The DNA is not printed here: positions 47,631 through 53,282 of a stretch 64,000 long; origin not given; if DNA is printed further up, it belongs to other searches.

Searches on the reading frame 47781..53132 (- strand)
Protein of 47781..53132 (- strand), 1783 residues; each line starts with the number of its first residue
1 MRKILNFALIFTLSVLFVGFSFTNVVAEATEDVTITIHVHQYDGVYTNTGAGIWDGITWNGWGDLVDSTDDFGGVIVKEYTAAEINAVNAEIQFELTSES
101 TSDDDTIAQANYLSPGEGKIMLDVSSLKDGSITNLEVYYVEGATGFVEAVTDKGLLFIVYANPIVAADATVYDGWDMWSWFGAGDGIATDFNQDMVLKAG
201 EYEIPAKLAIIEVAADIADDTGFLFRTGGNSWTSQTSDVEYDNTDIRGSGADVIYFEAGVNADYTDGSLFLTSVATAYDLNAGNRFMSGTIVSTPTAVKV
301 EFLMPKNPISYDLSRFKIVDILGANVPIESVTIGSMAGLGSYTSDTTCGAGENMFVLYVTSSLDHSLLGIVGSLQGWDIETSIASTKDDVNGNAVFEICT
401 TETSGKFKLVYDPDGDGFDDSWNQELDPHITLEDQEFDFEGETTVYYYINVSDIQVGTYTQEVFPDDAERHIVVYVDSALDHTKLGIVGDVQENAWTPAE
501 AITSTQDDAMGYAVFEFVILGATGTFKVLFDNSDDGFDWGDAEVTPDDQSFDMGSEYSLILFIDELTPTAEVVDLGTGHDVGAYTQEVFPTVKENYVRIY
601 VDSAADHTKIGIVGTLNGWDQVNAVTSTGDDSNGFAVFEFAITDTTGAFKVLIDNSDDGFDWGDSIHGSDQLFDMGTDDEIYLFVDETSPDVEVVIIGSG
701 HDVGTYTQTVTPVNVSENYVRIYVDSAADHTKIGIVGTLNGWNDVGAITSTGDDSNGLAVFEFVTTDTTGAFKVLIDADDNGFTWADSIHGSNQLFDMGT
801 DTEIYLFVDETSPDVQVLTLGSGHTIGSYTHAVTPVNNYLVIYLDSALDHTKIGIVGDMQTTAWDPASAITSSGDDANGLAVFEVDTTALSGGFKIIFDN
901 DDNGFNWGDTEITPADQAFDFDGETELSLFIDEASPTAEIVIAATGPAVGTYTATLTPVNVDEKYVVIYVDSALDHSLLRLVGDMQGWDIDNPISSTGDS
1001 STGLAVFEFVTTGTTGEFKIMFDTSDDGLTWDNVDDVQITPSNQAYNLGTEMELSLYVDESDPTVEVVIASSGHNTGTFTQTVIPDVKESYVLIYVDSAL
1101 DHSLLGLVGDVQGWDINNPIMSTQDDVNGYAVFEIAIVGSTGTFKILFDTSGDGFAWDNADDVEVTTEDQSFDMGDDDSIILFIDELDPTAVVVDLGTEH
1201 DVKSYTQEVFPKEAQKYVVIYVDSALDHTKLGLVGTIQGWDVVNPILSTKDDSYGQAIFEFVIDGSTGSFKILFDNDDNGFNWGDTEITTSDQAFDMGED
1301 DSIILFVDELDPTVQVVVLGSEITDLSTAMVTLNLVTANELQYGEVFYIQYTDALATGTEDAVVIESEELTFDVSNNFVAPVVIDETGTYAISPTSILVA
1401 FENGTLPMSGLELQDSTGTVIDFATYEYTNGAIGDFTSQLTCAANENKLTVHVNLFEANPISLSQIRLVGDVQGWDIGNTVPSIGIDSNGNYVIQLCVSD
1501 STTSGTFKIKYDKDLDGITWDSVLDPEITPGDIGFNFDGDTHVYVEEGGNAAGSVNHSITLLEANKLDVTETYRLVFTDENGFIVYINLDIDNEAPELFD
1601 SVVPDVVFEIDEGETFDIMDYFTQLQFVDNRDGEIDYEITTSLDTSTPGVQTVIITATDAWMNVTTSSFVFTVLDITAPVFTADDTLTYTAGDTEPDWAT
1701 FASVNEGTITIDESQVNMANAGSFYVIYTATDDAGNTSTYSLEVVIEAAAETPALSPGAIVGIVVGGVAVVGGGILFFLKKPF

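Call 44: search_protein_families(library=pfam, proteins=[window:47781-53132:-], max_evalue=0.001)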
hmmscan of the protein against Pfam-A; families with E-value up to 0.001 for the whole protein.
window:47781-53132:- (1783 aa): 1 family
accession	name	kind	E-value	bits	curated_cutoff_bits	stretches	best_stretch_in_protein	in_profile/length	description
PF16403.11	Bact_surface_Ig-like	-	0.00085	19.8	27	0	1708-1741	34-66/71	Bacterial surface protein, Ig-like domain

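Call 71: search_solved_structures(query=window:47781-53132:-, max_evalue=0.01)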
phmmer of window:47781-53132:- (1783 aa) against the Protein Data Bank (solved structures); distinct sequences matched with E-value up to 0.01: 0.
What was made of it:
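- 47781..53132 (-): 1783-aa repeat-rich surface protein with a signal/anchor at the N-terminus and a C-terminal TM helix. Probably the first gene of the transcript; it is not part of the conserved 7-gene core. Only a weak Bact_surface_Ig-like hit (call 44) and no PDB sequence hit (call 71).
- Tried and rejected: The 1783-aa protein has no PDB sequence hit (call 71) and only a weak Ig-like Pfam hit (call 44).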
